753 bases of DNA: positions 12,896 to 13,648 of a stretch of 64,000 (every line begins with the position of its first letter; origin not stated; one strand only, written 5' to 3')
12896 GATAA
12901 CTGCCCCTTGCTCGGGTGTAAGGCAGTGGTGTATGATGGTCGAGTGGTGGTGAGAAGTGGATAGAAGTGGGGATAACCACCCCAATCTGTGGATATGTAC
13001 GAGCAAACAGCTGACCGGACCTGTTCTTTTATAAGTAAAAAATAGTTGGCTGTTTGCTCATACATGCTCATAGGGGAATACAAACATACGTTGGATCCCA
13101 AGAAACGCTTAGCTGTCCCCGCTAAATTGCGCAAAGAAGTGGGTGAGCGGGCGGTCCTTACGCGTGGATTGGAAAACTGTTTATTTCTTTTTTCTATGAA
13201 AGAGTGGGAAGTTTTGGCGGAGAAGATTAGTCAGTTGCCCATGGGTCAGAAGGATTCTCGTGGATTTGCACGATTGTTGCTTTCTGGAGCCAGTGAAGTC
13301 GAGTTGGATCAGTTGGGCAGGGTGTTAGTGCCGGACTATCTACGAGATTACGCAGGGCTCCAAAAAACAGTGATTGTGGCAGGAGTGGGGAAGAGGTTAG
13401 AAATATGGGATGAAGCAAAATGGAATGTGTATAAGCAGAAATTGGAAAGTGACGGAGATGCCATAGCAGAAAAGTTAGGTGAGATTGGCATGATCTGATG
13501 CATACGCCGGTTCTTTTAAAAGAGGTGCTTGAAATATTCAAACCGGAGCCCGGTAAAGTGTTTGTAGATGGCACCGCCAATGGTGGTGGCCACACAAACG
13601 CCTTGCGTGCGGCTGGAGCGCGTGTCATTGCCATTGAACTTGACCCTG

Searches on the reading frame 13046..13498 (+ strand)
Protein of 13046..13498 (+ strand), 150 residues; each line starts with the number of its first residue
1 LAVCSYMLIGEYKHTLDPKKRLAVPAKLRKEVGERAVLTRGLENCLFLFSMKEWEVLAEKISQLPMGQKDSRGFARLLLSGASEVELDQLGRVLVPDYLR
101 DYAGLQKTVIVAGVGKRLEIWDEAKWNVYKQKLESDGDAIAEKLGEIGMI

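Call 11: search_protein_families(library=pfam, proteins=[window:13046-13498:+], max_evalue=1)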
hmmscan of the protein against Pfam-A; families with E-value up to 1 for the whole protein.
window:13046-13498:+ (150 aa): 1 family
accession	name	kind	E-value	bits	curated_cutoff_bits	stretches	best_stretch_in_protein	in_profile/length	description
PF02381.23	MraZ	-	8.1e-38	128.7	23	2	78-135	1-58/72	MraZ protein, putative antitoxin-like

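Call 36: find_encoding_contigs(protein=window:13064-13498:+, flank=4000, max_places=10)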
Protein window:13064-13498:+ (144 aa): 6 contigs read that carry it; 4 places shown.
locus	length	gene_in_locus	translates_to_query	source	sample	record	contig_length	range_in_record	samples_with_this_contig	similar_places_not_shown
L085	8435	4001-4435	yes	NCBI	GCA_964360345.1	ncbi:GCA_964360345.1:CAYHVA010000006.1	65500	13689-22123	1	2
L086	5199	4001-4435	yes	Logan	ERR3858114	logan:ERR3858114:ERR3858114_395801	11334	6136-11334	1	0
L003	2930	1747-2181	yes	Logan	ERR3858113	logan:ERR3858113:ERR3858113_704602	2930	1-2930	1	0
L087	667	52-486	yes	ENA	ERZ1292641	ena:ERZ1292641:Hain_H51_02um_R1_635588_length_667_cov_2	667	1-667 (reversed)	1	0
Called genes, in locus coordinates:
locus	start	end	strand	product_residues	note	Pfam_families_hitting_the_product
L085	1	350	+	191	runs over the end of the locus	PF01022:HTH_5 (weak)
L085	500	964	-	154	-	-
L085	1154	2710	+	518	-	-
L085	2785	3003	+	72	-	-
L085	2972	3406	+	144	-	-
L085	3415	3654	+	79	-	-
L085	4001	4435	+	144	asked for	PF02381:MraZ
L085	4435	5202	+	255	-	PF01795:Methyltransf_5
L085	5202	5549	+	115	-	-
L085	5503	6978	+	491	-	PF03717:PBP_dimer (weak), PF00905:Transpeptidase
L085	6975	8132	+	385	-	PF08245:Mur_ligase_M, PF02875:Mur_ligase_C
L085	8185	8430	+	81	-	-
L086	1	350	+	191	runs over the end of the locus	PF01022:HTH_5 (weak)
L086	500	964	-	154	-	-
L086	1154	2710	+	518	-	-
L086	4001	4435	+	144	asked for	PF02381:MraZ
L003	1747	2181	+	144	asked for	PF02381:MraZ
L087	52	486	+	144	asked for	PF02381:MraZ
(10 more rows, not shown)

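Call 42: find_related_loci(query=window:13064-13498:+, collection=metagenome_contigs, flank=3500)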
Query window:13064-13498:+ (144 aa) in metagenome_contigs; peptide patterns used: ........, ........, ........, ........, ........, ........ (x = any residue, [..] = any of these).
600 stretches matched a pattern (row limit reached: there are more); 411 encode a relative of the query (tblastn E <= 1e-3); the best 80 are kept; 80 distinct loci.
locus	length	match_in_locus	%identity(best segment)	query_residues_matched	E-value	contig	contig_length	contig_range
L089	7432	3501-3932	89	1-144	3e-83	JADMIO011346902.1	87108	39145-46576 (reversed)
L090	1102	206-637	78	1-144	2e-80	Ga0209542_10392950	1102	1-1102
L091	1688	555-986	76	1-144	3e-77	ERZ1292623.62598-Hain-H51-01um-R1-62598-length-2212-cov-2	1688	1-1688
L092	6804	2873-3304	75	1-144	1e-72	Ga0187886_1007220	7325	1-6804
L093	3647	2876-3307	72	1-144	3e-71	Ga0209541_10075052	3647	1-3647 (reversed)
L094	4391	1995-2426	73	1-144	5e-70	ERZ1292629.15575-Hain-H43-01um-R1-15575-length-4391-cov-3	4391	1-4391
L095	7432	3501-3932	71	1-144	9e-70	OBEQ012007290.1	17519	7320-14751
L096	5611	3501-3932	72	1-144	2e-69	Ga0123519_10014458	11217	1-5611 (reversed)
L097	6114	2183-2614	72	1-144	2e-69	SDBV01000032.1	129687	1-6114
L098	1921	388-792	77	1-135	2e-71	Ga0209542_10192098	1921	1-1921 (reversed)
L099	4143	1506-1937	68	1-144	1e-68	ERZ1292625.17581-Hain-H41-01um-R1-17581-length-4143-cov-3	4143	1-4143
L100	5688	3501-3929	69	1-143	8e-68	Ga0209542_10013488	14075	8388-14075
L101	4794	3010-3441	69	1-144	3e-67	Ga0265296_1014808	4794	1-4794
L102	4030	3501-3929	65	1-143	1e-66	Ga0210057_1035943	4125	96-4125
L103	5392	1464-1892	66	1-143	2e-66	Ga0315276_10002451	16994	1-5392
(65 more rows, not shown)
